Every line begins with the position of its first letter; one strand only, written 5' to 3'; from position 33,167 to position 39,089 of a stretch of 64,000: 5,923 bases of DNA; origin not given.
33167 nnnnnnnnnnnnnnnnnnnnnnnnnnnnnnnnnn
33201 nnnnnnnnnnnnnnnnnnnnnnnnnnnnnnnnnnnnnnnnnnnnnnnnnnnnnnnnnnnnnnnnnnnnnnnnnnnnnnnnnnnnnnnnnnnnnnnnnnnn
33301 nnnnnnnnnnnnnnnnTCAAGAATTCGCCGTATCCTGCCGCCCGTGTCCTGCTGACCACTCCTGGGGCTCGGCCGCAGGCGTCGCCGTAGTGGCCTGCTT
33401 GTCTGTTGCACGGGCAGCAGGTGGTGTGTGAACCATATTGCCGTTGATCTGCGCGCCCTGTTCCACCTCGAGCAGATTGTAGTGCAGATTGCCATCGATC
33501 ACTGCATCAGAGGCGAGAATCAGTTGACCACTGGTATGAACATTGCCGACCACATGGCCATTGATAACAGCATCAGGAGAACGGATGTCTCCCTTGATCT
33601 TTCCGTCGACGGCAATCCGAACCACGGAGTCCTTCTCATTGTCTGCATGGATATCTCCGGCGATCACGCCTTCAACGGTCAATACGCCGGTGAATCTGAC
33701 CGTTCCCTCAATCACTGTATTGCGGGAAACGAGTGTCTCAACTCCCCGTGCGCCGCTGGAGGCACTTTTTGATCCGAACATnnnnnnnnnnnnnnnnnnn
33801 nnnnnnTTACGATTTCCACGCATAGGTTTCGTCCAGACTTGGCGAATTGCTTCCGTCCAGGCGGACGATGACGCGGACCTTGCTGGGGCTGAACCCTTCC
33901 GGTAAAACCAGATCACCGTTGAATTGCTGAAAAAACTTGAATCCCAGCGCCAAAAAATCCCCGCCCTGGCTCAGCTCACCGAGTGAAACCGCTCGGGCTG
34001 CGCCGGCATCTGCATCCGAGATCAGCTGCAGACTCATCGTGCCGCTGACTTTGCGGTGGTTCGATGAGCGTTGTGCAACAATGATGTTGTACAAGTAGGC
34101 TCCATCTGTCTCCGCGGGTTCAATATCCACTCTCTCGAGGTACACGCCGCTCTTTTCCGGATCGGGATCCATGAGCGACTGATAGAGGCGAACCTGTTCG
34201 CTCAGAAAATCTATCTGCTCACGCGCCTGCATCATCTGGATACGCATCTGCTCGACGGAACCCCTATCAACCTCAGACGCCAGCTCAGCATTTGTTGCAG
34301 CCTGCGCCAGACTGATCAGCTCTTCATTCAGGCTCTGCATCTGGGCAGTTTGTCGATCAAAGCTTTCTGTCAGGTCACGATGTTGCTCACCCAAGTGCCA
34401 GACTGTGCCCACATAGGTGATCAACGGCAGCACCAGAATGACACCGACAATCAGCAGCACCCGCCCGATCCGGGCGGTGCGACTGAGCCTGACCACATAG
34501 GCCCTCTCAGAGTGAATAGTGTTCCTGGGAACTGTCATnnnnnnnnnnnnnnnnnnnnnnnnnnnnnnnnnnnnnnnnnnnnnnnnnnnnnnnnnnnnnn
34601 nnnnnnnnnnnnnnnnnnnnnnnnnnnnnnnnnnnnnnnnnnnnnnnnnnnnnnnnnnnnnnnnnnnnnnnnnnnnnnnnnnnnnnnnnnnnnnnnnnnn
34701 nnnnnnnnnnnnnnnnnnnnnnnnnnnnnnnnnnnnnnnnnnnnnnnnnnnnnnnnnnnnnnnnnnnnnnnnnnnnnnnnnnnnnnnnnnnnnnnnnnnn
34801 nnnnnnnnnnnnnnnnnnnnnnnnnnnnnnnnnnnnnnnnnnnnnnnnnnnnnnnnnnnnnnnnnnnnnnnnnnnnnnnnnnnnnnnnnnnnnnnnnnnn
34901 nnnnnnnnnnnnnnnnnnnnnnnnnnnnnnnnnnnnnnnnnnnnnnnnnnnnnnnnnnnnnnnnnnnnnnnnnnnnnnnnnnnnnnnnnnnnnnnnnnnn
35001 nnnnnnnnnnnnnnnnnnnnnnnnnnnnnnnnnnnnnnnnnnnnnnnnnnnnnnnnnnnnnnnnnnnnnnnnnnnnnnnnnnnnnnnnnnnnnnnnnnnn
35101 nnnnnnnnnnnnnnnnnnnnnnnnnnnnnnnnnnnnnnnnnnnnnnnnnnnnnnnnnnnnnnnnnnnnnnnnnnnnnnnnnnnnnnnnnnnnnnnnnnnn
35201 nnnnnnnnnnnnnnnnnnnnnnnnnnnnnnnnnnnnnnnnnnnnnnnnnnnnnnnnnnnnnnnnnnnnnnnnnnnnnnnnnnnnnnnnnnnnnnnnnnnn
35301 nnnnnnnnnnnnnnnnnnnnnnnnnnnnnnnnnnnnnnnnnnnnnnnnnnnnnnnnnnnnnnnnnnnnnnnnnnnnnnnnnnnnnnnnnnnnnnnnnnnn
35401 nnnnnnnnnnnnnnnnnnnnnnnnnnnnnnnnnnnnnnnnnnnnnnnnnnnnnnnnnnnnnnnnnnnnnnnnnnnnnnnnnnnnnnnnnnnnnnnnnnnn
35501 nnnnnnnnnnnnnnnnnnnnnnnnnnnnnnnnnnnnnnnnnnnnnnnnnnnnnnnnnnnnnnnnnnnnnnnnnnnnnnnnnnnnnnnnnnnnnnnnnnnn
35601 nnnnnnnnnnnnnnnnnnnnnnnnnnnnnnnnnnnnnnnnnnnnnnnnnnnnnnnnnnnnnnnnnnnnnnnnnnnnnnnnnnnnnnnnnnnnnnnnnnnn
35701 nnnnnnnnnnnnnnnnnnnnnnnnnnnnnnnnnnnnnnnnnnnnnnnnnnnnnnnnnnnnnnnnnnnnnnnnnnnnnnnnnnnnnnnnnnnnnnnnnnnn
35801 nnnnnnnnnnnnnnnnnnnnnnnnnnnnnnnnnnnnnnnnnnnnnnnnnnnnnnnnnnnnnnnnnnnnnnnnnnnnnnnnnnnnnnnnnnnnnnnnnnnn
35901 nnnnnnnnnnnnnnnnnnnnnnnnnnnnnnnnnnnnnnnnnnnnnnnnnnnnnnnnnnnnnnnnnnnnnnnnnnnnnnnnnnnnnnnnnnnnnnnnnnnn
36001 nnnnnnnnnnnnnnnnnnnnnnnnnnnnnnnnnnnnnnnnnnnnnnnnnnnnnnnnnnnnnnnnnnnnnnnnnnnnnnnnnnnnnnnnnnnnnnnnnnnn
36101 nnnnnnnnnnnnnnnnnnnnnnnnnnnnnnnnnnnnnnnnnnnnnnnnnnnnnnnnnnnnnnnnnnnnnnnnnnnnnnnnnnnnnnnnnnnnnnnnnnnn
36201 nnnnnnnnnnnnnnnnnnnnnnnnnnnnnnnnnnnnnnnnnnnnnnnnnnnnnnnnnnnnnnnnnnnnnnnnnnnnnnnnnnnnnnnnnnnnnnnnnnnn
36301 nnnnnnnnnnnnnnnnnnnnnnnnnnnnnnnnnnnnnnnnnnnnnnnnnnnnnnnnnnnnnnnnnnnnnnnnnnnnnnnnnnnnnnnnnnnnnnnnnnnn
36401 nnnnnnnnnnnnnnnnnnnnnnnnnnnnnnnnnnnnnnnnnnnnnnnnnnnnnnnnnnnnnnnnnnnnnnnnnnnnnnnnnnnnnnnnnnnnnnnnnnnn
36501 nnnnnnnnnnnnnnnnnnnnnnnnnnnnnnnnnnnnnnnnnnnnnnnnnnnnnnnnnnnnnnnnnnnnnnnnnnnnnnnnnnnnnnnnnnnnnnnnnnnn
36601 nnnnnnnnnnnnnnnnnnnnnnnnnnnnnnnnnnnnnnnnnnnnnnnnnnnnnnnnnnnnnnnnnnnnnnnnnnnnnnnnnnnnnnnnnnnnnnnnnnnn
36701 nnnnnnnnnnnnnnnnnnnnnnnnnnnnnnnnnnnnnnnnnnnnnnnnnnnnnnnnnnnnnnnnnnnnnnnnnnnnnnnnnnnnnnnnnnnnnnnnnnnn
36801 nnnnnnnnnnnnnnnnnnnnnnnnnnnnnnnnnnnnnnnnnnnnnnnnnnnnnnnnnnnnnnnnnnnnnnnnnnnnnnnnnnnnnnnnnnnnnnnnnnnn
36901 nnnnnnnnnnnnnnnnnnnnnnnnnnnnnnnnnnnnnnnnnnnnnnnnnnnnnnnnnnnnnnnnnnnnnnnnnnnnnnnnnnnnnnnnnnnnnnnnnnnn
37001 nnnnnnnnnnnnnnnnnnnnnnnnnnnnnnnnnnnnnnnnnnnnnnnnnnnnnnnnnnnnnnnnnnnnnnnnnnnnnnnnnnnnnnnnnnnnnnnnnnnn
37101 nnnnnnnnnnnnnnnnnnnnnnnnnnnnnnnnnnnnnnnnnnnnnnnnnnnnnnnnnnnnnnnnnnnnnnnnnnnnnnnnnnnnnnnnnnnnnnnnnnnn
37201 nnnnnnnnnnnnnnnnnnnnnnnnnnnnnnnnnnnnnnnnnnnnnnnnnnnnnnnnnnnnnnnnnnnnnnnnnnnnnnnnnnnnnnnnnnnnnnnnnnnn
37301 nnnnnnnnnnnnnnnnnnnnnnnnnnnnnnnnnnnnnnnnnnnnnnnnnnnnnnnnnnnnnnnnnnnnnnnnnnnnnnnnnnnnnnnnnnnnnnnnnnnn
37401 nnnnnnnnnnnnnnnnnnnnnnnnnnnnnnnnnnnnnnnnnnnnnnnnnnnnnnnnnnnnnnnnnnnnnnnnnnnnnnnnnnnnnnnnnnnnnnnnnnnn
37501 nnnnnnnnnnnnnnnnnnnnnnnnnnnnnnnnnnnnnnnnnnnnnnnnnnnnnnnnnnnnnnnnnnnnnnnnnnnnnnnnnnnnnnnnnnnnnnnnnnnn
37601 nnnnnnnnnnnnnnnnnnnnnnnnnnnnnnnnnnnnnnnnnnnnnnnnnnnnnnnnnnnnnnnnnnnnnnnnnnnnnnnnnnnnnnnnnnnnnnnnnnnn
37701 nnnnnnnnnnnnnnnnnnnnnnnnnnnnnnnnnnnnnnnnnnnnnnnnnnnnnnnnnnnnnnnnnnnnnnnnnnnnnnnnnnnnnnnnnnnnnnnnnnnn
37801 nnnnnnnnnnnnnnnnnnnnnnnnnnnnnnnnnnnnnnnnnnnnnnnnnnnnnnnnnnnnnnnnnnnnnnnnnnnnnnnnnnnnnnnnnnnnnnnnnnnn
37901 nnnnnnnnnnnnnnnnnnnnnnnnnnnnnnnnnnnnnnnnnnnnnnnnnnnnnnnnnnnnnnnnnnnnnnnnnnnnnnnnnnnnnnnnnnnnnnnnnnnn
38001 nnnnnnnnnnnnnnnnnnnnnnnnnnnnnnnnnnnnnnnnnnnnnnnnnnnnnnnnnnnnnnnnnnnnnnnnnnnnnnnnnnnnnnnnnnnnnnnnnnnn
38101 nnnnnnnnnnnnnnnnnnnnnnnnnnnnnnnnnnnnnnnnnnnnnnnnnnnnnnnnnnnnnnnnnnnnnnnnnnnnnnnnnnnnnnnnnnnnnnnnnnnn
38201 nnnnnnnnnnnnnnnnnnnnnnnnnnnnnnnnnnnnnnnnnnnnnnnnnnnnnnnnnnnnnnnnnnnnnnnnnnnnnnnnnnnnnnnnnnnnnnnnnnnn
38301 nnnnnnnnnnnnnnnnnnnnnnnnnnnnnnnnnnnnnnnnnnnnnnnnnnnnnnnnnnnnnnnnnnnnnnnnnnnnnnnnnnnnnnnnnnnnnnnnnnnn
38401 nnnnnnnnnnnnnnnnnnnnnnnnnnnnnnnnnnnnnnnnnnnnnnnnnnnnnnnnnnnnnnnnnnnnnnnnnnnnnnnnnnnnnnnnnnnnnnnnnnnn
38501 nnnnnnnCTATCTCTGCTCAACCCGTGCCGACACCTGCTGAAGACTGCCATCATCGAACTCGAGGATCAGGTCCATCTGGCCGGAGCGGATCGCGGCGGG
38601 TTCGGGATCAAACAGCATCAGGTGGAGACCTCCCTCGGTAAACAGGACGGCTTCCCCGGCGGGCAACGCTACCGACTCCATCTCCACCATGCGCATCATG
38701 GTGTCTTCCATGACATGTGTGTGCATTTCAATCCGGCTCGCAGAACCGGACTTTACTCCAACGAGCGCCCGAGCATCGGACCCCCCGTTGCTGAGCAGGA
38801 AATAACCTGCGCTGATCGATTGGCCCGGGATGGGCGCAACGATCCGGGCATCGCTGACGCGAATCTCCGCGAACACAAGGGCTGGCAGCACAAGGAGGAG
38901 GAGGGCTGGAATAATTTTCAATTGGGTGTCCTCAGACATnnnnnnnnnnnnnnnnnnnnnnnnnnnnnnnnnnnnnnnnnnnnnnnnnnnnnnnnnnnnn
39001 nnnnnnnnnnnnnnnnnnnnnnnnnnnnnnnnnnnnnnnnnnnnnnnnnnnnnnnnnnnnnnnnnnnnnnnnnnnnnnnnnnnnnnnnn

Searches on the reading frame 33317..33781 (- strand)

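Call 89: search_protein_families(library=pfam, max_evalue=0.01, proteins=[window:33317-33781:-])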
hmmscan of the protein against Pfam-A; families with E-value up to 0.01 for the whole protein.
window:33317-33781:- (154 aa): 1 family
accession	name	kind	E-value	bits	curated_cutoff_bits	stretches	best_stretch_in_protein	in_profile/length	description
PF04519.19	Bactofilin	-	2e-22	79.7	27.9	1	16-116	1-97/98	Polymer-forming cytoskeletal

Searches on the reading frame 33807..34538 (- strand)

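Call 89: search_protein_families(library=pfam, max_evalue=0.01, proteins=[window:33807-34538:-])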
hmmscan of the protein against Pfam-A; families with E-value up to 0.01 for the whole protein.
window:33807-34538:- (243 aa): 1 family
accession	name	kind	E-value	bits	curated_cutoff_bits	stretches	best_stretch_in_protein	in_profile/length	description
PF20567.3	DUF6776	-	2e-30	106.2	27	1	78-223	2-149/149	Family of unknown function (DUF6776)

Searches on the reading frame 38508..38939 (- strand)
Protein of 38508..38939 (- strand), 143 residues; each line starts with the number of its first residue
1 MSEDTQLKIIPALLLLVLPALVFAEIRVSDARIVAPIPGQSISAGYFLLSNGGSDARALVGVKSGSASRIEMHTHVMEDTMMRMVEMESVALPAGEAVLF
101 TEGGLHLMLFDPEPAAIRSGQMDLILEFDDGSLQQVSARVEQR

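Call 31: search_protein_families(library=pfam, max_evalue=0.01, proteins=[window:38508-38939:-])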
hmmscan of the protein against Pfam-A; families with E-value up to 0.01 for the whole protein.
window:38508-38939:- (143 aa): 1 family
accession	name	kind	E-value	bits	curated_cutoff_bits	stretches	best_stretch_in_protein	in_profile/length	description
PF04314.18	PCuAC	-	4.5e-26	91.3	29.4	1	28-134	1-107/109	Copper chaperone PCu(A)C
